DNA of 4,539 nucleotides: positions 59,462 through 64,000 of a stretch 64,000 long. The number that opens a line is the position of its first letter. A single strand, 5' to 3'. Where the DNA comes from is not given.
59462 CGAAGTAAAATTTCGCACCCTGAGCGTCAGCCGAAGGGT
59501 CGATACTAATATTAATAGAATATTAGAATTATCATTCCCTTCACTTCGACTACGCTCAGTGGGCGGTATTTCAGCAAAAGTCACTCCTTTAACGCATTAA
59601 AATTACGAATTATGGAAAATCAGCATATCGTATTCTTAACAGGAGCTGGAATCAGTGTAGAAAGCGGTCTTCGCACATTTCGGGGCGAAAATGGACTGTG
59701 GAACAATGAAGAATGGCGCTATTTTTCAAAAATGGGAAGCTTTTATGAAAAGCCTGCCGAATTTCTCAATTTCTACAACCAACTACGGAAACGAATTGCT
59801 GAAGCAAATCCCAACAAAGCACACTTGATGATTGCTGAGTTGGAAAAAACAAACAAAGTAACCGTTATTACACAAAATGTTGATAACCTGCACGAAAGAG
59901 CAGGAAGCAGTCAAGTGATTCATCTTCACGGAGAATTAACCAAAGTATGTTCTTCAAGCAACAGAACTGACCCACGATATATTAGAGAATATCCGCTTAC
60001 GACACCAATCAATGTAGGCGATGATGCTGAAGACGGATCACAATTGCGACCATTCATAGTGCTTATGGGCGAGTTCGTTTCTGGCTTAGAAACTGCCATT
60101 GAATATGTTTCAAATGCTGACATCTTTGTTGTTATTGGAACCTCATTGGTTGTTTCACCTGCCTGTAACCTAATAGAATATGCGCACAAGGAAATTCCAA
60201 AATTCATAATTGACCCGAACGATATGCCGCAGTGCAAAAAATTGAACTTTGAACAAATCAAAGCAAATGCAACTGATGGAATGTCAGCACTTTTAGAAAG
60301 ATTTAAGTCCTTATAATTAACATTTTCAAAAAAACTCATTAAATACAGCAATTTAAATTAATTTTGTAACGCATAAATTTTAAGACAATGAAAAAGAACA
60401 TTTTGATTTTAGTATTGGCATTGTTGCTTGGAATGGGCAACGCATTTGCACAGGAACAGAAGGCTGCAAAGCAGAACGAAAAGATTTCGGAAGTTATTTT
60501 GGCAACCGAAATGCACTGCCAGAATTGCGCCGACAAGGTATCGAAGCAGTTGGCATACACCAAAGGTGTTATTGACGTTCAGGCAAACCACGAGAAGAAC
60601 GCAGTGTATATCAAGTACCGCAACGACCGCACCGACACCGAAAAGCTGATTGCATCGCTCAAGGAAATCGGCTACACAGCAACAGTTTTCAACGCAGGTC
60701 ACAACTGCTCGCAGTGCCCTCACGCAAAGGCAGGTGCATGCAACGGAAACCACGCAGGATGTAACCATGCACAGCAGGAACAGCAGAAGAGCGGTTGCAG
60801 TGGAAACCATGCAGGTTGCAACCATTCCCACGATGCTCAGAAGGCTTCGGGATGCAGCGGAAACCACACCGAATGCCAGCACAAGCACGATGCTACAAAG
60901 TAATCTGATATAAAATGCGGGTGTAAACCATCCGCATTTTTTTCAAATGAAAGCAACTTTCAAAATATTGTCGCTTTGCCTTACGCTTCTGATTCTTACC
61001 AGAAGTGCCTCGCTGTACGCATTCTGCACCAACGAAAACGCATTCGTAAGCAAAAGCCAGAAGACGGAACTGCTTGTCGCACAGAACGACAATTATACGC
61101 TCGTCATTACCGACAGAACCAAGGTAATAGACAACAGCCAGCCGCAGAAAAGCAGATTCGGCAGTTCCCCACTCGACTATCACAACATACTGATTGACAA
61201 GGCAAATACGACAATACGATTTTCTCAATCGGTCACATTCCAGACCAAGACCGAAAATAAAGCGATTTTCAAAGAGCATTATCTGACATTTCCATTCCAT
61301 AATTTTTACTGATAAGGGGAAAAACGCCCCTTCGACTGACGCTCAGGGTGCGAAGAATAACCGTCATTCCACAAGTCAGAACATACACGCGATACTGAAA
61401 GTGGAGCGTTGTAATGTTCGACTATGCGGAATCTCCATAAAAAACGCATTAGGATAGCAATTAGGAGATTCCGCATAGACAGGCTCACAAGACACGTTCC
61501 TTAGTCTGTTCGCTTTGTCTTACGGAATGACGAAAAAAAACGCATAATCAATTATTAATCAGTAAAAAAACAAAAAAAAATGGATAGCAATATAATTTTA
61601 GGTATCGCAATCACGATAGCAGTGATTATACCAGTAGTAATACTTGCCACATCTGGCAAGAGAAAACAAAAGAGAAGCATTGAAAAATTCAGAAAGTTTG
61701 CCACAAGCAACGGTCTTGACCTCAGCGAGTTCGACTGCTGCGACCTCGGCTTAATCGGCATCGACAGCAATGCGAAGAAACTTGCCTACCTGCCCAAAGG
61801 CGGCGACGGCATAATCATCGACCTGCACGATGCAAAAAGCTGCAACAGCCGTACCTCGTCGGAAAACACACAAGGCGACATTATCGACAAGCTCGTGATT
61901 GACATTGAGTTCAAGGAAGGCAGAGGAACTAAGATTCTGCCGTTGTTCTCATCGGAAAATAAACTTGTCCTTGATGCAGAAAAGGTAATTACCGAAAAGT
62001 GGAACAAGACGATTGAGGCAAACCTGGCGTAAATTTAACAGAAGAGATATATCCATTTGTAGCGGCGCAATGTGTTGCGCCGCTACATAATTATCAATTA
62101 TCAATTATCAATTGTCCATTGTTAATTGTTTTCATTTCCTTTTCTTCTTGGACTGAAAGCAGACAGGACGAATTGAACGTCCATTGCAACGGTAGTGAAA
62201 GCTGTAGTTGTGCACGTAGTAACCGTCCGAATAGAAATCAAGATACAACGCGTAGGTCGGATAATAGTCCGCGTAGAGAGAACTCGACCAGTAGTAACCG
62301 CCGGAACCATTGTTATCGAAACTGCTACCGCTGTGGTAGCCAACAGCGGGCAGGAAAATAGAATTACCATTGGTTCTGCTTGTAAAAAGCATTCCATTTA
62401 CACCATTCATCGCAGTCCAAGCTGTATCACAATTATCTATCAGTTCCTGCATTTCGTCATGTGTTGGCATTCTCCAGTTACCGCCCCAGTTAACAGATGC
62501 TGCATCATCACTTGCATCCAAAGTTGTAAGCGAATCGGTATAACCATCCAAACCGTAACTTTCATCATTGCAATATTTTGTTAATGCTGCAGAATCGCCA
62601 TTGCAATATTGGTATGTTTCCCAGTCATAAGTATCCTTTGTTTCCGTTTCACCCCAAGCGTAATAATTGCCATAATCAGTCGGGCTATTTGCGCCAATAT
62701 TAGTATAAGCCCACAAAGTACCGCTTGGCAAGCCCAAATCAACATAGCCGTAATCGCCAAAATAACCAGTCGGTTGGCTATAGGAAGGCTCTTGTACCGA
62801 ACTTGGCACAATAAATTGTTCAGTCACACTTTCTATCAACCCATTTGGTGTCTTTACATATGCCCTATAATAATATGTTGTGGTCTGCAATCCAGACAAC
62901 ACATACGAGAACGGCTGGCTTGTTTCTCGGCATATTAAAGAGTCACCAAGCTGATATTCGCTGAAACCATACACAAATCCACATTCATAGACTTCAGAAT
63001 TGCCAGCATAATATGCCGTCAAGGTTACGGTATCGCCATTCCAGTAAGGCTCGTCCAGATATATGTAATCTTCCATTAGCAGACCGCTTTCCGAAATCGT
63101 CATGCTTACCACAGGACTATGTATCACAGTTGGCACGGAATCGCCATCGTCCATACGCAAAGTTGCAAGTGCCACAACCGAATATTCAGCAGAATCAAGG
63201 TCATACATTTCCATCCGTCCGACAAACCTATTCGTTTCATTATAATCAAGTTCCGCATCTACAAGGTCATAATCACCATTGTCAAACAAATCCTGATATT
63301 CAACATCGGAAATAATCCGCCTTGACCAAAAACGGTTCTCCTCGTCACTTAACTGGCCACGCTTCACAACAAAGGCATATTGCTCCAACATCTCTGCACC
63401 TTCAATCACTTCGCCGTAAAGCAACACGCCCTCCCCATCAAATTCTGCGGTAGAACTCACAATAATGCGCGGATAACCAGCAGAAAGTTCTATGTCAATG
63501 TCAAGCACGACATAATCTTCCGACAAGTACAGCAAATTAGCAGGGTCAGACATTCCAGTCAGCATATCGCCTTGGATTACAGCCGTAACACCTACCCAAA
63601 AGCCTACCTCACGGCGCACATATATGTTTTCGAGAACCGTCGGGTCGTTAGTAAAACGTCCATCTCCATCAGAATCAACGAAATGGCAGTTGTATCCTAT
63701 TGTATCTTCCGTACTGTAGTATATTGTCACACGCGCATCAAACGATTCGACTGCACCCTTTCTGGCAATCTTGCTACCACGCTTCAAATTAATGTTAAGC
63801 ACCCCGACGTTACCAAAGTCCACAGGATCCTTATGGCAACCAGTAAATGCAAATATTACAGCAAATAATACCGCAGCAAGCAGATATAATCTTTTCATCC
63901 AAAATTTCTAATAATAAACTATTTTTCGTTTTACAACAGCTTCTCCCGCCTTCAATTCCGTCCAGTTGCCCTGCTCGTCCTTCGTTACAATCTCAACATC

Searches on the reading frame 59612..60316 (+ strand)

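Call 30: search_protein_families(library=pfam, proteins=[window:59612-60316:+], max_evalue=0.001)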
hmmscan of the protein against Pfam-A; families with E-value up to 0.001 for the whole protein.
window:59612-60316:+ (234 aa): 1 family
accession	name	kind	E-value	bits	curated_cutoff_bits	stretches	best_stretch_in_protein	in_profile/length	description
PF02146.23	SIR2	-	1.9e-38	132.7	24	1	11-183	1-180/180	Sir2 family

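Call 31: search_protein_families(library=ncbifam, proteins=[window:59612-60316:+], max_evalue=0.001)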
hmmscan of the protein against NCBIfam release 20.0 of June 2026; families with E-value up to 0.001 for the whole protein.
window:59612-60316:+ (234 aa): 7 families
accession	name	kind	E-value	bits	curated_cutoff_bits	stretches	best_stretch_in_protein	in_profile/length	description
NF001753.0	PRK00481.1-3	subfamily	3.4e-56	190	243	1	3-232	13-248/252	NAD-dependent protein deacylase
NF040867.1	prot_deacyl_CobB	equivalog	4.9e-53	179.8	320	1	3-229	10-240/242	NAD-dependent protein deacetylase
NF001752.0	PRK00481.1-1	equivalog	4.1e-48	164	221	1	2-208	13-221/242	NAD-dependent protein deacylase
NF001755.0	PRK00481.1-5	equivalog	8.8e-42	143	318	1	1-194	38-232/278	Sir2 family NAD+-dependent deacetylase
NF001754.0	PRK00481.1-4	equivalog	5.6e-39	133.7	252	1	2-198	14-210/244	NAD-dependent protein deacylase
NF010736.0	PRK14138.1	equivalog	2.1e-35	122.2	395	1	3-200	11-210/244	NAD-dependent deacetylase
NF003738.0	PRK05333.1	equivalog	3.3e-26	91.9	305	1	3-122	26-147/295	NAD-dependent protein deacetylase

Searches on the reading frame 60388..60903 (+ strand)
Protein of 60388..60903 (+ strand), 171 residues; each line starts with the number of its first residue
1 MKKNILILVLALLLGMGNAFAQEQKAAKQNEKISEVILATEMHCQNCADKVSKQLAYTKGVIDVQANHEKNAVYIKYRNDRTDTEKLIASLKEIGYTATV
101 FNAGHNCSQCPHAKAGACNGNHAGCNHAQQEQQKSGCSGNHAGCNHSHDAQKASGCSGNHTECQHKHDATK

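Call 30: search_protein_families(library=pfam, proteins=[window:60388-60903:+], max_evalue=0.001)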
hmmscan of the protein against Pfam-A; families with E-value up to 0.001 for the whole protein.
window:60388-60903:+ (171 aa): 1 family
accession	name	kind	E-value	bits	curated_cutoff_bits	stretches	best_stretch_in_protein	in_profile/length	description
PF00403.32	HMA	-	7.3e-11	42.7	24.8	1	41-97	6-62/62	Heavy-metal-associated domain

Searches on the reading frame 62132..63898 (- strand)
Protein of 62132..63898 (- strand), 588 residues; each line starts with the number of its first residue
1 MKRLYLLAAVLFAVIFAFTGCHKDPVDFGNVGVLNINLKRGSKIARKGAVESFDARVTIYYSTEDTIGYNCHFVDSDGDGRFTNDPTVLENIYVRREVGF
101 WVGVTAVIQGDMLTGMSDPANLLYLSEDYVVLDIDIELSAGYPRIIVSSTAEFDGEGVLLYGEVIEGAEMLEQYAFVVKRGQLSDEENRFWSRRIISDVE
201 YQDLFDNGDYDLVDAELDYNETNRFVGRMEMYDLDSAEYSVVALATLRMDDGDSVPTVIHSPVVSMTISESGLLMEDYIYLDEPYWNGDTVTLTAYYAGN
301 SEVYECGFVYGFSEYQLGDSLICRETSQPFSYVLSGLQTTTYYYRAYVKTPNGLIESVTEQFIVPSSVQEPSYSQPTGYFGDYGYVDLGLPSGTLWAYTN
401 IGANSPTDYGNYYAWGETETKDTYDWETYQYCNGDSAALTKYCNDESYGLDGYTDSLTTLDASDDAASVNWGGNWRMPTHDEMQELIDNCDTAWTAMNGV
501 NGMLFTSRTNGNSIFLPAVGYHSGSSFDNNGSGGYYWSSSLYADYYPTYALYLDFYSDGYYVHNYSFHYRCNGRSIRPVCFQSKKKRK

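Call 30: search_protein_families(library=pfam, proteins=[window:62132-63898:-], max_evalue=0.001)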
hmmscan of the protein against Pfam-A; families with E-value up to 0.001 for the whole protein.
window:62132-63898:- (588 aa): 1 family
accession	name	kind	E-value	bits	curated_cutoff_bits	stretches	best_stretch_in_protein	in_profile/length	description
PF07603.17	Lcl_C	-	7.6e-08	33.1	34.9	1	441-567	25-111/117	Lcl C-terminal domain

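Call 31: search_protein_families(library=ncbifam, proteins=[window:62132-63898:-], max_evalue=0.001)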
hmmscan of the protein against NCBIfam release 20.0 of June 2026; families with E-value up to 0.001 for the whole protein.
window:62132-63898:- (588 aa): 0 families

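Call 66: find_encoding_contigs(protein=window:62132-63898:-, flank=10000, max_places=1)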
Protein window:62132-63898:- (588 aa): 7 contigs read that carry it; 1 place shown.
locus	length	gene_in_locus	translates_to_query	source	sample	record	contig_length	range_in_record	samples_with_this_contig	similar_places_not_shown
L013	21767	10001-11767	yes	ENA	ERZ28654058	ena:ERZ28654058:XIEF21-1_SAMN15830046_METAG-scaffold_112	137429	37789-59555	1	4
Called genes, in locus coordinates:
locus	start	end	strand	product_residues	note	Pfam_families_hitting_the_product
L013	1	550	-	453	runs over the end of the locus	PF00152:tRNA-synt_2 (faint), PF13393:tRNA-synt_His, PF03129:HGTP_anticodon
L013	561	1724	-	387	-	PF01926:MMR_HSR1, PF06071:YchF-GTPase_C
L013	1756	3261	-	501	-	PF00041:fn3 (faint), PF13585:CHU_C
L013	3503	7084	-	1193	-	PF00082:Peptidase_S8, PF00801:PKD, PF18911:PKD_4, PF02012:BNR (faint), PF18962:Por_Secre_tail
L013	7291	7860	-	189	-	PF05430:Methyltransf_30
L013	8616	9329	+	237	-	PF04402:SIMPL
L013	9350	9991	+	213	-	-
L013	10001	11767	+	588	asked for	PF07603:Lcl_C (weak), PF26707:DUF8237 (weak)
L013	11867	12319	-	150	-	-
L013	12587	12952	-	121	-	-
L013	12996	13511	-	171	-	PF00403:HMA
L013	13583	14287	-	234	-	PF02146:SIR2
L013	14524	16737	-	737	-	PF13620:CarboxypepD_reg (faint), PF13715:CarbopepD_reg_2, PF00593:TonB_dep_Rec_b-barrel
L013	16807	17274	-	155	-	-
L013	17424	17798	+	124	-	-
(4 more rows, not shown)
